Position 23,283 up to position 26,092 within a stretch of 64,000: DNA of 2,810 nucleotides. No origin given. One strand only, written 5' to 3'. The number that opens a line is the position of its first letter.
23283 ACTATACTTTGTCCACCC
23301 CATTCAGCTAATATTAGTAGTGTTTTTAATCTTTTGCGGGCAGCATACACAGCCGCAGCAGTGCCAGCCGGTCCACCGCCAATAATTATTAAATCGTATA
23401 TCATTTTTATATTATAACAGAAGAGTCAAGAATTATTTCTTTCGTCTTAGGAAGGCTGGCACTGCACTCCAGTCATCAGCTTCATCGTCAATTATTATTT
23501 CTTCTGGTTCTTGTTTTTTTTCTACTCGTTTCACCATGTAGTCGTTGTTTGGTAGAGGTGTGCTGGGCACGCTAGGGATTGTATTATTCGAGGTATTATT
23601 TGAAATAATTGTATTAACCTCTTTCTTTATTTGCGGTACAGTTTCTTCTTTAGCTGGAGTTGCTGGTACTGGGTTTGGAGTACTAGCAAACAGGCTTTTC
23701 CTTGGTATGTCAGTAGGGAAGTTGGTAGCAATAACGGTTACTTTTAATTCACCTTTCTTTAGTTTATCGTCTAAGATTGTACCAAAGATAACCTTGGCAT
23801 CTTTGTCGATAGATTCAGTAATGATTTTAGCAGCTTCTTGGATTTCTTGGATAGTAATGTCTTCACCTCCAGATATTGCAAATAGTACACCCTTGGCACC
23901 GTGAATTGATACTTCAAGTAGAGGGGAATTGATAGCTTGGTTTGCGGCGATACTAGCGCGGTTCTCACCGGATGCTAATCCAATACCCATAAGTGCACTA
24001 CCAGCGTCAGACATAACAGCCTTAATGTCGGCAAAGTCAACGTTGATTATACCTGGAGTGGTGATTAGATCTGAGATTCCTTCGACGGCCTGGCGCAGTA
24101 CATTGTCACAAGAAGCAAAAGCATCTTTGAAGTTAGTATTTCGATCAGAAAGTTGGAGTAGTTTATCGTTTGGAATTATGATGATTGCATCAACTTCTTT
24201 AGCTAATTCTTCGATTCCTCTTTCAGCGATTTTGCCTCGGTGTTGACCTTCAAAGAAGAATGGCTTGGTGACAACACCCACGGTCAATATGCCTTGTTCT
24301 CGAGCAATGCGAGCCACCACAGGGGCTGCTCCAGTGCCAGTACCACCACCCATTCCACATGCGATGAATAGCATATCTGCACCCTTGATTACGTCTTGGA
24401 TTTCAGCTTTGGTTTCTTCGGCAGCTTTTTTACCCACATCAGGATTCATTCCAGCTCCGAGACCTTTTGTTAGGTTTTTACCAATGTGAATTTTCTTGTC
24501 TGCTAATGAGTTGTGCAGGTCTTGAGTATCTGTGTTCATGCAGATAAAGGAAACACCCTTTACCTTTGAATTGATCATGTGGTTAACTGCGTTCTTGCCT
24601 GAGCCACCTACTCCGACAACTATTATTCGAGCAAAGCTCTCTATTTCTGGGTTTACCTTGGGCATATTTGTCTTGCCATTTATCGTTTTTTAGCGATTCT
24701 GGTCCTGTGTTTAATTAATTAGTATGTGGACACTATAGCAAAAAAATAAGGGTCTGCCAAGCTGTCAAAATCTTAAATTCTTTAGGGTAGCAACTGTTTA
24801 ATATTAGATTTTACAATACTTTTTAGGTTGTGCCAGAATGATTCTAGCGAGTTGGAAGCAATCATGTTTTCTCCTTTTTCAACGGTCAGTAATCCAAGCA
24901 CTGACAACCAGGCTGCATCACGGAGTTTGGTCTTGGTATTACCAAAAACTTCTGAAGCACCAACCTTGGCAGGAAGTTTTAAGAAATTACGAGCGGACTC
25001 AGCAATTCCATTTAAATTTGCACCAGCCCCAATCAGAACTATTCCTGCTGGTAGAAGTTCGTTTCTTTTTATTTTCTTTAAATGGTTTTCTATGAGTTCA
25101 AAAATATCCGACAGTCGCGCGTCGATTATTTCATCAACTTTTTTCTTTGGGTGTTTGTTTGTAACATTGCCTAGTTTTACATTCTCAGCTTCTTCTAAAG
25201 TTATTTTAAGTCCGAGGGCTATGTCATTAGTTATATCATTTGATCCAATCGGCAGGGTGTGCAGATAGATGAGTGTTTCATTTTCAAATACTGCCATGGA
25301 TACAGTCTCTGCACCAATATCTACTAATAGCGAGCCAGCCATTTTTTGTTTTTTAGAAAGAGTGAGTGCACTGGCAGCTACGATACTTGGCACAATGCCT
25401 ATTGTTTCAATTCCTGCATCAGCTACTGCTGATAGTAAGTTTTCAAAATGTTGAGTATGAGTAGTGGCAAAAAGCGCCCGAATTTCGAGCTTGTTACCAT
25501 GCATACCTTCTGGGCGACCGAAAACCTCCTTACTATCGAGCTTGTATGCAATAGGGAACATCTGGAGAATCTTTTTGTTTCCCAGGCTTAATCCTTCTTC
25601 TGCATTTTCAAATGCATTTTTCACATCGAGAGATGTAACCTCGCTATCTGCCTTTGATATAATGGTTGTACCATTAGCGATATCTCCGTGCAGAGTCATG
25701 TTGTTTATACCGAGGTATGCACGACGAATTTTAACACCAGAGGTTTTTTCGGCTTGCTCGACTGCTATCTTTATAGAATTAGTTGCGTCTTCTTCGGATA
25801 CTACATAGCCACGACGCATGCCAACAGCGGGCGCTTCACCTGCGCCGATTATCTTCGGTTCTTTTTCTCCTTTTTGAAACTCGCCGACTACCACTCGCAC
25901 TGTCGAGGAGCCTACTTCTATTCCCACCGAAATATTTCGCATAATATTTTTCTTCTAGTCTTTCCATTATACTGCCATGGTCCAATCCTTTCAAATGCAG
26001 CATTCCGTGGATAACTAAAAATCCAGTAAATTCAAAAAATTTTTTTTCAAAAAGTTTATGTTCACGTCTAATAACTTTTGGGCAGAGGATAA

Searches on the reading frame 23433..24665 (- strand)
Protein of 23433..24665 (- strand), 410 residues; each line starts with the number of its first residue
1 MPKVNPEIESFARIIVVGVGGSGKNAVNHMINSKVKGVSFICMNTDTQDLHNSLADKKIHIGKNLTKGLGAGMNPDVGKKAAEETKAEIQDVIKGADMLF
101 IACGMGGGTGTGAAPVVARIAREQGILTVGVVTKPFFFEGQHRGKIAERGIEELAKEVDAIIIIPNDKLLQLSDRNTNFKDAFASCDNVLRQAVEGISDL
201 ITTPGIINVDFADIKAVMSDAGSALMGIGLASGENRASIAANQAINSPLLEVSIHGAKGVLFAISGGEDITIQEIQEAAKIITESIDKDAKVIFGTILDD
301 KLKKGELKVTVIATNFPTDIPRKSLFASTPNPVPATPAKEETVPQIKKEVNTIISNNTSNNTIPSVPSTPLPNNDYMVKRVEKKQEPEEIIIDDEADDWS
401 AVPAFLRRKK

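Call 88: search_protein_families(library=pfam, proteins=[window:23433-24665:-], max_evalue=0.00001)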
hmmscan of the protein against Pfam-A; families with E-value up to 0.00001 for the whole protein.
window:23433-24665:- (410 aa): 2 families
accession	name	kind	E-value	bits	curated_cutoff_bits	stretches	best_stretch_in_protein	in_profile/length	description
PF00091.31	Tubulin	-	3.9e-49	168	33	1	13-173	1-189/190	Tubulin/FtsZ family, GTPase domain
PF12327.13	FtsZ_C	-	7.8e-33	113.1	27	1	222-316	1-94/95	FtsZ family, C-terminal domain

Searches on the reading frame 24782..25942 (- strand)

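Call 88: search_protein_families(library=pfam, proteins=[window:24782-25942:-], max_evalue=0.00001)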
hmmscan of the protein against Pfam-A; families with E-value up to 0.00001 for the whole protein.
window:24782-25942:- (386 aa): 4 families
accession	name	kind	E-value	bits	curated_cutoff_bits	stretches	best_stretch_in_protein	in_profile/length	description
PF14450.12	FtsA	-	5.1e-26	91.9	31.8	1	206-350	2-127/127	Cell division protein FtsA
PF02491.25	SHS2_FTSA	-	3e-09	37.5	25.4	1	89-157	9-76/79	SHS2 domain inserted in FTSA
PF11104.14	PilM_2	-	6.5e-09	35.6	27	1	192-327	170-304/340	Type IV pilus assembly protein PilM;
PF06723.19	MreB_Mbl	-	1.4e-06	27.8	27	0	173-244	116-187/327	MreB/Mbl protein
